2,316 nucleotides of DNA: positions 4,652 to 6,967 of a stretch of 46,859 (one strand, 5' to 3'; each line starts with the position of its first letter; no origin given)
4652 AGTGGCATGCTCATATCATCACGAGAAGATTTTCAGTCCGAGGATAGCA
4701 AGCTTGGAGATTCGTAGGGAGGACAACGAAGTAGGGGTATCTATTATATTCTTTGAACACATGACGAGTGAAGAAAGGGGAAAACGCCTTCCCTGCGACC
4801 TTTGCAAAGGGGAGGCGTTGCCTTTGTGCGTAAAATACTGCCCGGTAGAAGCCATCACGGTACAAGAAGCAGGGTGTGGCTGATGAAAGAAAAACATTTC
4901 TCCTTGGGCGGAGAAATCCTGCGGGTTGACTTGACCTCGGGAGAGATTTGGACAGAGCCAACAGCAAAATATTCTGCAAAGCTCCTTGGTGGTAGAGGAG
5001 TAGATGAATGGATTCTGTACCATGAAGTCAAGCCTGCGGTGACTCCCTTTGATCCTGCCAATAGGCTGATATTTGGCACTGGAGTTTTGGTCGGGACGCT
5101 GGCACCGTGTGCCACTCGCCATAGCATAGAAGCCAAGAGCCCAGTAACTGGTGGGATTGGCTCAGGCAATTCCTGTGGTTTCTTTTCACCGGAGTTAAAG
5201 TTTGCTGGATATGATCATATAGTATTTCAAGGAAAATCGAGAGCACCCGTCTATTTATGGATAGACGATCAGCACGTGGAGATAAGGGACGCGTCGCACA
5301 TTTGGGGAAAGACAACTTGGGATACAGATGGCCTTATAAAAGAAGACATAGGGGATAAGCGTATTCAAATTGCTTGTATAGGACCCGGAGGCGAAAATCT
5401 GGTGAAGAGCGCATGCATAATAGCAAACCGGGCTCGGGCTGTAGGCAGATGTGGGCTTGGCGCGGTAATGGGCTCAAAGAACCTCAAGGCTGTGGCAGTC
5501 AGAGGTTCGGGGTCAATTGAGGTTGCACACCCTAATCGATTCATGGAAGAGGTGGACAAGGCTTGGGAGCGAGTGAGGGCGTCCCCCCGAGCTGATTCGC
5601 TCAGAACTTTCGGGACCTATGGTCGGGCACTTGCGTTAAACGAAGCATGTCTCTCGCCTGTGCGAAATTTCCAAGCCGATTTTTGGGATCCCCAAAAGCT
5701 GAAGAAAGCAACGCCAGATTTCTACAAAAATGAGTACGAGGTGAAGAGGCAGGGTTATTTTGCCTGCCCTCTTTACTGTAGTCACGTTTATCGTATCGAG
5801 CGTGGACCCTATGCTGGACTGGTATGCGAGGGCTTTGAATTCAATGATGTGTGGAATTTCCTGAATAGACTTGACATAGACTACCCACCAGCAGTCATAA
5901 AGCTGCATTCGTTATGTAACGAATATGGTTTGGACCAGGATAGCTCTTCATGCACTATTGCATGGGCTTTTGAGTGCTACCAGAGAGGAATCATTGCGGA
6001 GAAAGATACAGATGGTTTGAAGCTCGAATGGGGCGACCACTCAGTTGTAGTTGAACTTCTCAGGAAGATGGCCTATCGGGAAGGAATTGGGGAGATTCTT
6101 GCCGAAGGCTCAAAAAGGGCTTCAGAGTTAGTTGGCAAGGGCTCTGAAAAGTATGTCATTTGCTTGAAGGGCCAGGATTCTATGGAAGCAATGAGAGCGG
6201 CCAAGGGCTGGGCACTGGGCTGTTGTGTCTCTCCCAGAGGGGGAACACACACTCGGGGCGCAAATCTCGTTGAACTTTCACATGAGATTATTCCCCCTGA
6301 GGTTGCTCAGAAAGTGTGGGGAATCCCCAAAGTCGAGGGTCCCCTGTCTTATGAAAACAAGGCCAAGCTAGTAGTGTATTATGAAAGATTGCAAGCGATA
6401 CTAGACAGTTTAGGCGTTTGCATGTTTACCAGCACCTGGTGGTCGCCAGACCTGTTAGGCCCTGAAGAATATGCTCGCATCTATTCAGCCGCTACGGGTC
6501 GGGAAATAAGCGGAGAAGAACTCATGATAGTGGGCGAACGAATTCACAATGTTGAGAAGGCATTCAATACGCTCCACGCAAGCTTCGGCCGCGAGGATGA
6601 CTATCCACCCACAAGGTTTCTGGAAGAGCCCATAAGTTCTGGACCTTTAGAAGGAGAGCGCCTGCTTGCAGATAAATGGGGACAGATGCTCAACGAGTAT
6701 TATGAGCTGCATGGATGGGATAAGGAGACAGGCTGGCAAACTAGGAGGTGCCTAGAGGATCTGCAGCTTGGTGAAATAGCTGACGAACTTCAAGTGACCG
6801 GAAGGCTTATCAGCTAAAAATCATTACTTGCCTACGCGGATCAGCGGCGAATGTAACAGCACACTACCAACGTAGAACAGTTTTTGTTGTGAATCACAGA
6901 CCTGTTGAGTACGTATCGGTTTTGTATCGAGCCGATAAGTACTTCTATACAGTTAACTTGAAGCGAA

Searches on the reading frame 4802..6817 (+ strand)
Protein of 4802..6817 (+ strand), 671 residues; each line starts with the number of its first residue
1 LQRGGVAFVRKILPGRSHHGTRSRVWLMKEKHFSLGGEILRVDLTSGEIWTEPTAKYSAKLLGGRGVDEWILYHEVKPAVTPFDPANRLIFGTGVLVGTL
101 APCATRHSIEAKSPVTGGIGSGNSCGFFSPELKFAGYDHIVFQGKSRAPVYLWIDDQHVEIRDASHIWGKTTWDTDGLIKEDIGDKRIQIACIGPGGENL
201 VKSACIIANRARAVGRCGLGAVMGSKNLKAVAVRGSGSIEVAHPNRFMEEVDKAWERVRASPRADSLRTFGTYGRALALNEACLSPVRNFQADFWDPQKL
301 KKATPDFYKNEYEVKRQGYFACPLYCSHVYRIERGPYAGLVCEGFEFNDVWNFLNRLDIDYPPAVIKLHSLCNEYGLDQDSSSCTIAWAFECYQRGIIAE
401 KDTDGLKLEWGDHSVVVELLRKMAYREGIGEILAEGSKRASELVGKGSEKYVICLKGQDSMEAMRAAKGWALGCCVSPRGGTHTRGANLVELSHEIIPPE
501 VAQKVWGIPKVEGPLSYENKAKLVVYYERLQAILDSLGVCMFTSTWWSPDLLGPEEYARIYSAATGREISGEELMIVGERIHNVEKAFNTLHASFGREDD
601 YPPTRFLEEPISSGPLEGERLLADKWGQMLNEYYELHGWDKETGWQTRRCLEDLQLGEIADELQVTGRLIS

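Call 4: search_protein_families(library=pfam, proteins=[window:4802-6817:+])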
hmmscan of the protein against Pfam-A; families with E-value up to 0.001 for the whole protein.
window:4802-6817:+ (671 aa): 2 families
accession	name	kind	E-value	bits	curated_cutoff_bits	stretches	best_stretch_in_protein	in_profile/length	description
PF01314.23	AFOR_C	-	2.1e-106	356.8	27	1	252-656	4-385/385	Aldehyde ferredoxin oxidoreductase, domains 2 & 3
PF02730.20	AFOR_N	-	1.8e-75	253.5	29.8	1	37-235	1-198/199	Aldehyde ferredoxin oxidoreductase, N-terminal domain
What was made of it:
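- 4802..6817 (+): Tungsten-type aldehyde:ferredoxin oxidoreductase (AOR family). Pfam AFOR_N and AFOR_C, E 1e-75 and 1e-106 (call 4).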

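Call 43: search_protein_families(library=ncbifam, proteins=[window:4802-6817:+], max_evalue=0.00001)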
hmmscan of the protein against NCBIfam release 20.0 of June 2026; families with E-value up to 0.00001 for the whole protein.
window:4802-6817:+ (671 aa): 2 families
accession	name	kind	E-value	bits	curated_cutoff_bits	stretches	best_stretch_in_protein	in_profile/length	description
NF007354.0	PRK09849.1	equivalog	9.8e-77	259.1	868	2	32-253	5-224/703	aldehyde ferredoxin oxidoreductase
NF040818.1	GAPOR_Arch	equivalog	7.3e-06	24.5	1300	0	78-157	43-121/654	glyceraldehyde-3-phosphate:ferredoxin oxidoreductase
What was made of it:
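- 4802..6817 (+): NCBIfam AOR score is 259 bits, below the cut-off of 868 (call 43).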
